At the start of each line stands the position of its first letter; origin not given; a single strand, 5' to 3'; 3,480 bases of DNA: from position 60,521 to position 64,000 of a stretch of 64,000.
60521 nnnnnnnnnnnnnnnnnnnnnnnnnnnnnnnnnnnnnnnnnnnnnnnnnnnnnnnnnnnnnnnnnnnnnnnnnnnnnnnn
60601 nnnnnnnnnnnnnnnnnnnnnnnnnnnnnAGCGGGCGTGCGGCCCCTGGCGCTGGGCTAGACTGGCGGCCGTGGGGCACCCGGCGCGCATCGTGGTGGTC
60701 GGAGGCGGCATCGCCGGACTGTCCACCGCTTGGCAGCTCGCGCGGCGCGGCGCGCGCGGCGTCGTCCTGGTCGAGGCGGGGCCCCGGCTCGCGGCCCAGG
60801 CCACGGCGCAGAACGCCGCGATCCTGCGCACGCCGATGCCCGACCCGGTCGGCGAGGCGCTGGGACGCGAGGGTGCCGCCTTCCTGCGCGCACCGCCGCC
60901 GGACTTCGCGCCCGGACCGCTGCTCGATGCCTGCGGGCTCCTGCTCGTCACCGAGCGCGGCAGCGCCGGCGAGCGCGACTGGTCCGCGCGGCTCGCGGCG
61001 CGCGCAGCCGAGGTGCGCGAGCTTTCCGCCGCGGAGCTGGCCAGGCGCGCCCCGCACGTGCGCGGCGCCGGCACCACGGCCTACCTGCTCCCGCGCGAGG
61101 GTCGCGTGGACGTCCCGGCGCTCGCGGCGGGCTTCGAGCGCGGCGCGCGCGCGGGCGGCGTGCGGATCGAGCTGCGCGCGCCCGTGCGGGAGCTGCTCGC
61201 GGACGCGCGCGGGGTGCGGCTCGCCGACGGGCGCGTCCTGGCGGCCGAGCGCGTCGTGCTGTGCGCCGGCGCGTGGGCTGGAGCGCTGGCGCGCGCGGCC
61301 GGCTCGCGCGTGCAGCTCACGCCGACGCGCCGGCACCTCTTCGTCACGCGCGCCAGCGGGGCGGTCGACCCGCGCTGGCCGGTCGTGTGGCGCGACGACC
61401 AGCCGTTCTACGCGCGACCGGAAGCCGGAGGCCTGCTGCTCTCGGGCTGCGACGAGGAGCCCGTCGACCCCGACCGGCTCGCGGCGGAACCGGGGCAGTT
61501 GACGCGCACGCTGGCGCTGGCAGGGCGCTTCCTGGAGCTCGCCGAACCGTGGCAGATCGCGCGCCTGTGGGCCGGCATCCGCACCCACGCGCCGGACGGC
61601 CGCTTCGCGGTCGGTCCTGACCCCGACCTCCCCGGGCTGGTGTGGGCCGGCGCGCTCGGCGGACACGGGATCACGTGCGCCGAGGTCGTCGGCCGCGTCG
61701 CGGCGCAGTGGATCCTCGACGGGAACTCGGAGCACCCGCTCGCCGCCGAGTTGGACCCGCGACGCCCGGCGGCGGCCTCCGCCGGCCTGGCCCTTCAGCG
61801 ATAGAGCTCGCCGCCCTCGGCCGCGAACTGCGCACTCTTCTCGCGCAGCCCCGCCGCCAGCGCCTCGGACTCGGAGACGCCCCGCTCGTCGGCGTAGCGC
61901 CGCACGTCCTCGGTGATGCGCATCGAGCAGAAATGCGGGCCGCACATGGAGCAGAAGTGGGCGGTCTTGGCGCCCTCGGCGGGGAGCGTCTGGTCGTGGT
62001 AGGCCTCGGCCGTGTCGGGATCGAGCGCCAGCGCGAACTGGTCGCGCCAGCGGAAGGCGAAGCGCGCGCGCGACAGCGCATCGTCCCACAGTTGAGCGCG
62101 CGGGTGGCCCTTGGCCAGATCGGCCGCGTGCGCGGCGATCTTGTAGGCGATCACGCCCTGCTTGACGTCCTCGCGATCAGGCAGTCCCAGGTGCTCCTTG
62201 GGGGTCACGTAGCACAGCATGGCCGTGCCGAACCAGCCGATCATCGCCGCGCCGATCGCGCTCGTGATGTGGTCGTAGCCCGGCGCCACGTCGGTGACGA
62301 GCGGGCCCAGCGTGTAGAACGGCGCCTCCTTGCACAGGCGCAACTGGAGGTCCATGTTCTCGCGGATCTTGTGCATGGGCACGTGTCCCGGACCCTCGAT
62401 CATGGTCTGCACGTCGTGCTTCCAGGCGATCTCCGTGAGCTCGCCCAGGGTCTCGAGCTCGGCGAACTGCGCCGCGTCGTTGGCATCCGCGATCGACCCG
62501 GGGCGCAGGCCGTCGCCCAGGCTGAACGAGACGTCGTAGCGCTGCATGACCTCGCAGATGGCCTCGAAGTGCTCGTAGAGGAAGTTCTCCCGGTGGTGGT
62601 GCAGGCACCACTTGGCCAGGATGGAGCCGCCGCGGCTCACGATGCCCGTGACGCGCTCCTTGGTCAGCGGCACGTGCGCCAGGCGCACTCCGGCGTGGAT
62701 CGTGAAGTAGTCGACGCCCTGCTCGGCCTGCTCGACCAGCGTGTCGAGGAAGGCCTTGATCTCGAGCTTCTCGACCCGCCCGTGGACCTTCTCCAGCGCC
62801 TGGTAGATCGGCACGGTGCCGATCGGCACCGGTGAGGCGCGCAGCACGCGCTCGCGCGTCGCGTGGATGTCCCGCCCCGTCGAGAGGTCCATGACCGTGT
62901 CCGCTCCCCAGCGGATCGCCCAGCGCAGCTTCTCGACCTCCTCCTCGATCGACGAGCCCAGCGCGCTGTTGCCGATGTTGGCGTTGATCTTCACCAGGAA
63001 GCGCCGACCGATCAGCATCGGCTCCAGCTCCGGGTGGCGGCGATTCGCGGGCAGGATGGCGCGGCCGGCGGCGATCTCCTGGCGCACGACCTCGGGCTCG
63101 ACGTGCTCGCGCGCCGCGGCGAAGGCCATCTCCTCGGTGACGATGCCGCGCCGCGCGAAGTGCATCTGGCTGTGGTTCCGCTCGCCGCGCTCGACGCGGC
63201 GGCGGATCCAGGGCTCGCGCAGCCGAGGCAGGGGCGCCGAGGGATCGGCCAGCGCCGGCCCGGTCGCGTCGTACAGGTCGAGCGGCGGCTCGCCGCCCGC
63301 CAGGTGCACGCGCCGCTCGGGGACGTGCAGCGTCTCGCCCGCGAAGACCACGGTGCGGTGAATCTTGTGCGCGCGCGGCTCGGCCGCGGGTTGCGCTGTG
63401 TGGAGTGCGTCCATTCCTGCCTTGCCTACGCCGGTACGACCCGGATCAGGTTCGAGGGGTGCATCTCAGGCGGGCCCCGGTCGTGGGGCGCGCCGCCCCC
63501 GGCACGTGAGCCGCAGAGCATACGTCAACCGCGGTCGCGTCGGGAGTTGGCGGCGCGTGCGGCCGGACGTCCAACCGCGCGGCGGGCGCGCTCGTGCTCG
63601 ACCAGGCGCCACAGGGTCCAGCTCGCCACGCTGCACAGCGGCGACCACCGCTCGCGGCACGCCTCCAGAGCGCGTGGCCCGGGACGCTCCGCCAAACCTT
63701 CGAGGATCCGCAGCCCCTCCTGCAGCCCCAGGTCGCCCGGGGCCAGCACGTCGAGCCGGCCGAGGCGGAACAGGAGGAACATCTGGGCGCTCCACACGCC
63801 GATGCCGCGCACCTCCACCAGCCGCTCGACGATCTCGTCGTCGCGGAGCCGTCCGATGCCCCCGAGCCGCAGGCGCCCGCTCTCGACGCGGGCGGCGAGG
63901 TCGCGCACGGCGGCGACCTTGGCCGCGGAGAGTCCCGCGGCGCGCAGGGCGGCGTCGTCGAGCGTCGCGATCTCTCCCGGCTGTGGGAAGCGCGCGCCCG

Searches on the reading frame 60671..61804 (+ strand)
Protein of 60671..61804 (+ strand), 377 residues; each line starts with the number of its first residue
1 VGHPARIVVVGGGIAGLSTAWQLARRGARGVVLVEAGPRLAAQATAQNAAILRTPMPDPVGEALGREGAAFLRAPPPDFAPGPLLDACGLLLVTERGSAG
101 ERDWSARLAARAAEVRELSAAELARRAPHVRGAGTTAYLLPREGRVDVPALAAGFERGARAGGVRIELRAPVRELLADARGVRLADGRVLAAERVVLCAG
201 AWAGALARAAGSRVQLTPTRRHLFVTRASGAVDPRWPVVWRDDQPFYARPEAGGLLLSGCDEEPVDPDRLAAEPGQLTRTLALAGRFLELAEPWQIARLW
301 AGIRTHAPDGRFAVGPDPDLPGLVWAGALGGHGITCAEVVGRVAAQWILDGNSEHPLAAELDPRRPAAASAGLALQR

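Call 14: search_protein_families(library=pfam, proteins=[window:60671-61804:+], max_evalue=0.001)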
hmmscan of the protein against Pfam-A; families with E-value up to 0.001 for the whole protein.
window:60671-61804:+ (377 aa): 8 families
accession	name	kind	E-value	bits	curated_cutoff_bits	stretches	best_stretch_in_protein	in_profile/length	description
PF01266.30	DAO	-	3.6e-55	188.4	27.9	1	6-347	1-353/353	FAD dependent oxidoreductase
PF07992.20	Pyr_redox_2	-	8e-10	39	26.1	1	4-51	142-188/291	Pyridine nucleotide-disulphide oxidoreductase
PF01593.30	Amino_oxidase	-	5.3e-08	33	19.8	0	156-218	211-266/443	Flavin containing amine oxidoreductase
PF13450.12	NAD_binding_8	-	1e-07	32.5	21.9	1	9-45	1-36/68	NAD(P)-binding Rossmann-like domain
PF00890.30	FAD_binding_2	-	2.5e-06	27.4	20.4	1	7-47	2-44/414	FAD binding domain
PF01134.28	GIDA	-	4.8e-06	26.3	22.1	1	7-41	2-36/391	Glucose inhibited division protein A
PF13454.12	NAD_binding_9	-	7.8e-05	23.1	21.8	0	8-49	1-48/155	FAD-NAD(P)-binding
PF12831.13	FAD_oxidored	-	0.00078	19.3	27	1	7-48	2-42/416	FAD dependent oxidoreductase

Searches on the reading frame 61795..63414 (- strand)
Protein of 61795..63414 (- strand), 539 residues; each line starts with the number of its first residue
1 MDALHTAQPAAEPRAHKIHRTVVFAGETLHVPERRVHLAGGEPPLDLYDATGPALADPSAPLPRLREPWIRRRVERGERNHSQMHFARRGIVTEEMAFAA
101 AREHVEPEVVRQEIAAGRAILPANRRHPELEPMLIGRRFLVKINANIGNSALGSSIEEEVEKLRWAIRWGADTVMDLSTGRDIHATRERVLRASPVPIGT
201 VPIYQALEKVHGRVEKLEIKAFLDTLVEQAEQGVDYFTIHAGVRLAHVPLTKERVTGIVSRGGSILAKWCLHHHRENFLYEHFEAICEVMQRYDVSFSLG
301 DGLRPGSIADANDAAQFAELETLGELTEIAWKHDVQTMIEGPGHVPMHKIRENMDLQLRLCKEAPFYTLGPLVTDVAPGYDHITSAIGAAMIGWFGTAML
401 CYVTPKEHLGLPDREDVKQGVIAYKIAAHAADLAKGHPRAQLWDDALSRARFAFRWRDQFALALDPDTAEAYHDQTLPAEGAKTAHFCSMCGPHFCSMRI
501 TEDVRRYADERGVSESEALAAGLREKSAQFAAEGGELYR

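Call 14: search_protein_families(library=pfam, proteins=[window:61795-63414:-], max_evalue=0.001)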
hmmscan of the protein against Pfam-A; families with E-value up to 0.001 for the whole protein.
window:61795-63414:- (539 aa): 1 family
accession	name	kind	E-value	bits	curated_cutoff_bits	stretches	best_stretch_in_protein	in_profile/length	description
PF01964.24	ThiC_Rad_SAM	-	5.9e-190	631.9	25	1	83-502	2-419/420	Radical SAM ThiC family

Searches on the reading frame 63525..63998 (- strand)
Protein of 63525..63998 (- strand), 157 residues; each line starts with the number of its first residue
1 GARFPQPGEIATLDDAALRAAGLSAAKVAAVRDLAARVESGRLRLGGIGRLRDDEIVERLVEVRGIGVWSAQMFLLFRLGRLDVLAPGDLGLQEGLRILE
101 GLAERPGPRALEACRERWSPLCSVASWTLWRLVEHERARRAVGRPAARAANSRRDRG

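Call 14: search_protein_families(library=pfam, proteins=[window:63525-63998:-], max_evalue=0.001)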
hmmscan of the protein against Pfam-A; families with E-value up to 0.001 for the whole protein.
window:63525-63998:- (157 aa): 1 family
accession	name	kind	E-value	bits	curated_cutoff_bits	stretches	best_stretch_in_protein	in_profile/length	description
PF00730.31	HhH-GPD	-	1.3e-06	29.1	26.2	1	4-118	27-106/108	HhH-GPD superfamily base excision DNA repair protein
